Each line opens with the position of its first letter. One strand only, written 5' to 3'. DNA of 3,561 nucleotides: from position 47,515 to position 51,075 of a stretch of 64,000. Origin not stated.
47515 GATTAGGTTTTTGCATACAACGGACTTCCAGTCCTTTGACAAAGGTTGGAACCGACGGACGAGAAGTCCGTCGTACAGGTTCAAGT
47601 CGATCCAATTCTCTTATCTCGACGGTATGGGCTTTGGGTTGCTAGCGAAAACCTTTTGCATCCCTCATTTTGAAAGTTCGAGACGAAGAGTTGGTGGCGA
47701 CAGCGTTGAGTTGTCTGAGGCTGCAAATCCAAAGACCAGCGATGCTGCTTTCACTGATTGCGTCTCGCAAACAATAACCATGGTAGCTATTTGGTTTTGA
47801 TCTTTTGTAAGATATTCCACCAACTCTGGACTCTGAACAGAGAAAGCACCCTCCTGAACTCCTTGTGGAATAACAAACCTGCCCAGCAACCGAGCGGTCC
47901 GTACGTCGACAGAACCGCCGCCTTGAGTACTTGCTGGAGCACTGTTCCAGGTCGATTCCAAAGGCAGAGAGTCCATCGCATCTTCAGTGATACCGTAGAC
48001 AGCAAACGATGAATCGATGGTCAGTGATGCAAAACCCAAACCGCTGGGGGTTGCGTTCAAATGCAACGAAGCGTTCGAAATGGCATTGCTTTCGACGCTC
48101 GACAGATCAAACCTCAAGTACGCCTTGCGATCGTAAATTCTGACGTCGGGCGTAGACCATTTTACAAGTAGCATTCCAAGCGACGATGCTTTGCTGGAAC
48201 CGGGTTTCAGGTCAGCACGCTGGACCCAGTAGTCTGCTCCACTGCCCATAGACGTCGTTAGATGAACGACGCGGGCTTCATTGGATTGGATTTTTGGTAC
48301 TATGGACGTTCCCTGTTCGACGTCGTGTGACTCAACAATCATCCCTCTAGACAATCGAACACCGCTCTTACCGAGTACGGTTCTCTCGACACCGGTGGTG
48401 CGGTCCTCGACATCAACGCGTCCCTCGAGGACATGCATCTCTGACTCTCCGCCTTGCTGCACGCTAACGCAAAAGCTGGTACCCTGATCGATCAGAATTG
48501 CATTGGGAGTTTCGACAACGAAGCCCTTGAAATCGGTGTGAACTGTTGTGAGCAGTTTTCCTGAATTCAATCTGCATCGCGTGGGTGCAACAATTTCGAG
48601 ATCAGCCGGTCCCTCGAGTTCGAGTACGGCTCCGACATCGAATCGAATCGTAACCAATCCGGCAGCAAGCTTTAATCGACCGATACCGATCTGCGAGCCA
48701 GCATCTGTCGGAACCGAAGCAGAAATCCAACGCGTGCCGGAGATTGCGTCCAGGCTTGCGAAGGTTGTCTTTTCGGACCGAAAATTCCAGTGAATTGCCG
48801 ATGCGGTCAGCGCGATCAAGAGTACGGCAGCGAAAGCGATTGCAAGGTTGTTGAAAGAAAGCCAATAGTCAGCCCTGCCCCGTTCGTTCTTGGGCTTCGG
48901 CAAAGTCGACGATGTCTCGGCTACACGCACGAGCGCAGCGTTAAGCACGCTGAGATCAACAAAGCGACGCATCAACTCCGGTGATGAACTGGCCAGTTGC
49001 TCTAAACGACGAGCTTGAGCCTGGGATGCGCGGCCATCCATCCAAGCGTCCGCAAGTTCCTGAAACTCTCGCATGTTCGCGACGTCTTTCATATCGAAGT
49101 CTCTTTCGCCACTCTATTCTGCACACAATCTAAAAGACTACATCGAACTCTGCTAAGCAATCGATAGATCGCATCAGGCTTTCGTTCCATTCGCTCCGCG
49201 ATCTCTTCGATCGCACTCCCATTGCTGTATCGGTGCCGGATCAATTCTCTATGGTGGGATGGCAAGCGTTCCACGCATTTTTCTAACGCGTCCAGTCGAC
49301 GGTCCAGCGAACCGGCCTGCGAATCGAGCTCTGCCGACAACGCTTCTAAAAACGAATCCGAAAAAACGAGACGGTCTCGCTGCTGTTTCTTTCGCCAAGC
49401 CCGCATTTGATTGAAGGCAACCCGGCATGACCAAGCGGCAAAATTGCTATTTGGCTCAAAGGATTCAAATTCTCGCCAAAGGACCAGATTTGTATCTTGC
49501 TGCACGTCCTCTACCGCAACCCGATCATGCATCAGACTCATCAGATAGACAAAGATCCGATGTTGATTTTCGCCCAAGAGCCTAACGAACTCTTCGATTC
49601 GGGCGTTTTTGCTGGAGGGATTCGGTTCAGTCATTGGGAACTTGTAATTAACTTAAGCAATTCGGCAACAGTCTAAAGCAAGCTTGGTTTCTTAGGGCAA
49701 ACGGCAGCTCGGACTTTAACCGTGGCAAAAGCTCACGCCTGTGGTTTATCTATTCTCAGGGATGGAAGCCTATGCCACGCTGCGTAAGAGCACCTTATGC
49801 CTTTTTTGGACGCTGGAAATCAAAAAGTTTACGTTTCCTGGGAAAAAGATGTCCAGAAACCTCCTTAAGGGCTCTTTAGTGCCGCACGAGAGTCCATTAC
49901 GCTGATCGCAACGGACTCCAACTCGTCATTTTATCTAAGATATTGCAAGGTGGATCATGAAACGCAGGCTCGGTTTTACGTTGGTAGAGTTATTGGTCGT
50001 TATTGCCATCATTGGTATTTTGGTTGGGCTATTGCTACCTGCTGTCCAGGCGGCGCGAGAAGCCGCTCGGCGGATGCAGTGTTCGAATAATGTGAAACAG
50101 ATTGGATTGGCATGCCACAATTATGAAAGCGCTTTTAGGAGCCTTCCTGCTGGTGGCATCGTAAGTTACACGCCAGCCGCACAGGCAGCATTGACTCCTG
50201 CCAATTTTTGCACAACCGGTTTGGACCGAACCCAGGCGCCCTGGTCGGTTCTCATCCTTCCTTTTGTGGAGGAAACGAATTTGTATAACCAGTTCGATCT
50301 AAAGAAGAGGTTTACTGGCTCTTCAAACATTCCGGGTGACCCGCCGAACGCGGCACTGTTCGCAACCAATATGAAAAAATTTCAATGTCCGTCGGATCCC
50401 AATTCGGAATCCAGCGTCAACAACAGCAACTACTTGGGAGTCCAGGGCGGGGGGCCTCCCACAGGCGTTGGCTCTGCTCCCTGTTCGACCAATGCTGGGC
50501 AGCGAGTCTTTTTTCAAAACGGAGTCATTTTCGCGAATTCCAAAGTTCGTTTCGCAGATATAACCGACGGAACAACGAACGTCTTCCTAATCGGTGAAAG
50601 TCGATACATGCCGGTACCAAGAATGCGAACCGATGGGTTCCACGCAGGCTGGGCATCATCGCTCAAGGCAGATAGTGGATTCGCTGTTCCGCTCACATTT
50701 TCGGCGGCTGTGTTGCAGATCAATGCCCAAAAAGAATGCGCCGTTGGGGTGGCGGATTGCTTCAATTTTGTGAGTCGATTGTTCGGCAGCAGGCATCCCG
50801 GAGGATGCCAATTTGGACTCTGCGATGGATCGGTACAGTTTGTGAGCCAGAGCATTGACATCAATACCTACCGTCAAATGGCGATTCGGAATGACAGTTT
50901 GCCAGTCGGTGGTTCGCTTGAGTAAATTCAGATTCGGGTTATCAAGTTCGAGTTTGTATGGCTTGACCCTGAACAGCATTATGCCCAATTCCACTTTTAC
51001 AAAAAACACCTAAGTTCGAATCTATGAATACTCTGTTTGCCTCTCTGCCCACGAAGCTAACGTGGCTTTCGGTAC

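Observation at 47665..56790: Candidate undescribed ECF-controlled extracytoplasmic flavin redox system (DUF1559 - lipoprotein - secreted FAD enzyme - 2xFMN/NosR-like membrane protein - ApbE)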

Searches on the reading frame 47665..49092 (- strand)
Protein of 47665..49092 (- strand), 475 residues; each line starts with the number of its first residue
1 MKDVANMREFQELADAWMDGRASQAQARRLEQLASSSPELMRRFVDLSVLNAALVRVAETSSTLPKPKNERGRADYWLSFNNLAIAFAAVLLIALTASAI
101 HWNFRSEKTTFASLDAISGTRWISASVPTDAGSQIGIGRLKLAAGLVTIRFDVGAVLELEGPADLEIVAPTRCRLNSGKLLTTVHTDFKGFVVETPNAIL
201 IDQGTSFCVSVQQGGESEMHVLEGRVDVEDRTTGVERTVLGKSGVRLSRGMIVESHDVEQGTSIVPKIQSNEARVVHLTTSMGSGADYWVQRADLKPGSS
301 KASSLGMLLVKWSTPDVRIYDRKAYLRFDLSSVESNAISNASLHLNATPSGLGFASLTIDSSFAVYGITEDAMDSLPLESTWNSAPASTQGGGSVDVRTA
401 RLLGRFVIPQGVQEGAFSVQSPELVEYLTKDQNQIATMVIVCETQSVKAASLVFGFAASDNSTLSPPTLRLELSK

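Call 3: search_protein_families(library=pfam, proteins=[window:47665-49092:-], max_evalue=0.01)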
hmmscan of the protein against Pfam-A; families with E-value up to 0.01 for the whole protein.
window:47665-49092:- (475 aa): 2 families
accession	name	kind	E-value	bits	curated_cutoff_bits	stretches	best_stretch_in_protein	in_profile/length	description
PF04773.18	FecR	-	6.2e-07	30.2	24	1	171-226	41-96/97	FecR protein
PF24517.2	CBM96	-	0.00015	22.1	26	1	309-399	30-110/164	Carbohydrate-binding module family 96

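Call 6: search_protein_families(library=ncbifam, proteins=[window:47665-49092:-], max_evalue=0.01)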
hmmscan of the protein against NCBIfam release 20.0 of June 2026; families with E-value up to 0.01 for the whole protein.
window:47665-49092:- (475 aa): 4 families
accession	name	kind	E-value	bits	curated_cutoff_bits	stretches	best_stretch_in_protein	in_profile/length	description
NF033679.1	DNRLRE_dom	domain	1.1e-05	25.6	34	1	318-391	29-97/164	DNRLRE domain-containing protein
NF033165.1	lipo_LipL45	exception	2.4e-05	23.6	350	1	169-237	112-182/391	lipoprotein LipL45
NF047528.1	LIMLP_03685_anti-sigma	equivalog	0.00011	21.6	200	0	26-110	10-91/347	LIMLP_03685 family anti-sigma factor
NF047849.1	Lsa33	exception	0.00066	18.9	420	1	172-233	106-169/310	surface adhesin Lsa33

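Call 92: search_protein_families(library=pfam, proteins=[window:47665-49092:-], max_evalue=5)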
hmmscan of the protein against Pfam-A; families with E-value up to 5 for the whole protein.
window:47665-49092:- (475 aa): 4 families
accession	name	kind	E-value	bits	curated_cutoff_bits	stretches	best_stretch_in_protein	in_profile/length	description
PF04773.18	FecR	-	6.2e-07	30.2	24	1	171-226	41-96/97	FecR protein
PF24517.2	CBM96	-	0.00015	22.1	26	1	309-399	30-110/164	Carbohydrate-binding module family 96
PF10123.14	Mu-like_Pro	-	0.13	12.2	25.2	1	11-72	246-306/330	Mu-like prophage I protein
PF13490.11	zf-HC2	-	0.34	11.5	22.2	1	8-32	2-26/35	Putative zinc-finger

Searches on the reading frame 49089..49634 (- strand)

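Call 3: search_protein_families(library=pfam, proteins=[window:49089-49634:-], max_evalue=0.01)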
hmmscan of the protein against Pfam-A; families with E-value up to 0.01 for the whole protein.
window:49089-49634:- (181 aa): 5 families
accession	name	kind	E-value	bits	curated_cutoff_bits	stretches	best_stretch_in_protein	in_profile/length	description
PF04542.20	Sigma70_r2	-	5.5e-10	39.3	24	1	21-86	3-70/71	Sigma-70 region 2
PF08281.18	Sigma70_r4_2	-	3e-07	30.4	25.7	1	115-164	2-51/54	Sigma-70, region 4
PF13936.12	HTH_38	-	0.00076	19.6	27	1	127-162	8-43/44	Helix-turn-helix domain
PF23771.1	DUF7168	-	0.0095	16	25.5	0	55-107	51-108/140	Domain of unknown function (DUF7168)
PF04545.22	Sigma70_r4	-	0.0095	15.9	24.1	0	122-150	3-31/50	Sigma-70, region 4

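Call 6: search_protein_families(library=ncbifam, proteins=[window:49089-49634:-], max_evalue=0.01)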
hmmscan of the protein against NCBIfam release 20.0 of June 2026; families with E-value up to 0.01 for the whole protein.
window:49089-49634:- (181 aa): 64 families (the best 25 are shown)
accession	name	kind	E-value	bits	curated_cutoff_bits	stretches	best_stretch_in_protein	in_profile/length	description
TIGR02989.1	Sig-70_gvs1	subfamily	1.8e-49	167.7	124.55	1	14-171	1-158/158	RNA polymerase sigma-70 factor, Rhodopirellula/Verrucomicrobium family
TIGR02937.1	sigma70-ECF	superfamily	4.7e-21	75.1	42.9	1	16-168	3-162/165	sigma-70 family RNA polymerase sigma factor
NF058625.1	sigma_PG0214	equivalog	1.4e-16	60.7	130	1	14-175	4-165/170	GFO_1088 family ECF-type sigma factor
TIGR02952.1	Sig70_famx2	equivalog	5.6e-14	52.4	206.45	1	15-163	12-162/170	ECF subfamily RNA polymerase sigma factor, BldN family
NF007227.0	PRK09645.1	subfamily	2.8e-13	50.2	202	1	13-150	12-149/177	sigma-70 family RNA polymerase sigma factor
NF009166.1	PRK12513.1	equivalog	1.2e-12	47.9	206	1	16-151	24-166/193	RNA polymerase sigma factor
TIGR02985.1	Sig70_bacteroi1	subfamily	1.9e-12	47.7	126.4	1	15-156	2-147/162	RNA polymerase sigma-70 factor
NF009168.0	PRK12515.1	subfamily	3.9e-12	46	236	1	20-150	28-158/189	RNA polymerase sigma factor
NF004113.0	PRK05602.1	equivalog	5.2e-12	45.8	208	1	18-176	49-206/211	RNA polymerase sigma factor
TIGR02950.1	SigM_subfam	subfamily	6.5e-12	45.6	147.95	1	22-167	8-154/159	RNA polymerase sigma factor, SigM family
NF006930.0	PRK09415.1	subfamily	9.7e-12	45.1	198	1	19-169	21-173/179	RNA polymerase factor sigma C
NF009169.0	PRK12516.1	equivalog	3.4e-11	42.9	321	1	16-172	12-165/188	RNA polymerase sigma factor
NF007216.0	PRK09638.1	equivalog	1.7e-10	40.9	194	1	14-152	18-155/180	RNA polymerase sigma factor SigY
NF009199.0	PRK12547.1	subfamily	3.4e-10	39.7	219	1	29-168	21-157/184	RNA polymerase sigma factor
NF008888.0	PRK11922.1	equivalog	5.3e-10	39.3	204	1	14-177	30-202/231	RNA polymerase sigma factor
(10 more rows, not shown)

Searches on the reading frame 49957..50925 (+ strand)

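Call 3: search_protein_families(library=pfam, proteins=[window:49957-50925:+], max_evalue=0.01)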
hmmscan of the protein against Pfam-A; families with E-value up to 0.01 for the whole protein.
window:49957-50925:+ (322 aa): 2 families
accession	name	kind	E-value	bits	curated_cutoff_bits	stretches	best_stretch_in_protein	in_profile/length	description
PF07596.16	SBP_bac_10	-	5.2e-58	197.6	23.3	1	31-302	1-267/268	Protein of unknown function (DUF1559)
PF07963.17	N_methyl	-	9.5e-08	31.7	21.2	1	1-27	1-27/27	Prokaryotic N-terminal methylation motif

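Call 6: search_protein_families(library=ncbifam, proteins=[window:49957-50925:+], max_evalue=0.01)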
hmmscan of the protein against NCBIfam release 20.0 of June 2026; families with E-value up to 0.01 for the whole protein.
window:49957-50925:+ (322 aa): 11 families
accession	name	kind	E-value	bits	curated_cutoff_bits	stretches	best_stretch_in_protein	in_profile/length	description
TIGR04294.2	pre_pil_HX9DG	domain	7.1e-11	41.5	19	1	276-297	1-22/22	H-X9-DG-CTERM domain-containing protein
TIGR01710.1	typeII_sec_gspG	equivalog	1.1e-08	35.2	88.85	1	6-65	2-61/134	type II secretion system major pseudopilin GspG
NF040999.1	pilin_ComGC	equivalog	1.3e-06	28.5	75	1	6-56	3-53/84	competence type IV pilus major pilin ComGC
TIGR01708.2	typeII_sec_gspH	equivalog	2.8e-06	27.4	80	1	6-35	3-32/169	type II secretion system minor pseudopilin GspH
TIGR02532.1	IV_pilin_GFxxxE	domain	4.8e-06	26.2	16.3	1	5-26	2-23/24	prepilin-type N-terminal cleavage/methylation domain-containing protein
NF007862.0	PRK10574.1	equivalog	8.1e-06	26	138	1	1-32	1-32/145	prepilin peptidase-dependent pilin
TIGR02596.1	TIGR02596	subfamily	1.2e-05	25.5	70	1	7-46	1-40/196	Verru_Chthon cassette protein D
NF041775.1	typeIV_PilA_Myxo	equivalog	5.6e-05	23.2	400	1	3-49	9-55/214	type IV pilin protein PilA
NF041013.1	T4P_ComGE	equivalog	8.8e-05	22.5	49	1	6-36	5-35/83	competence type IV pilus minor pilin ComGE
TIGR01707.1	gspI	equivalog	0.0018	18.7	44.35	1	6-41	1-36/101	type II secretion system minor pseudopilin GspI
NF007800.0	PRK10506.1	equivalog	0.0051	16.7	158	1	1-47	5-51/163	prepilin peptidase-dependent protein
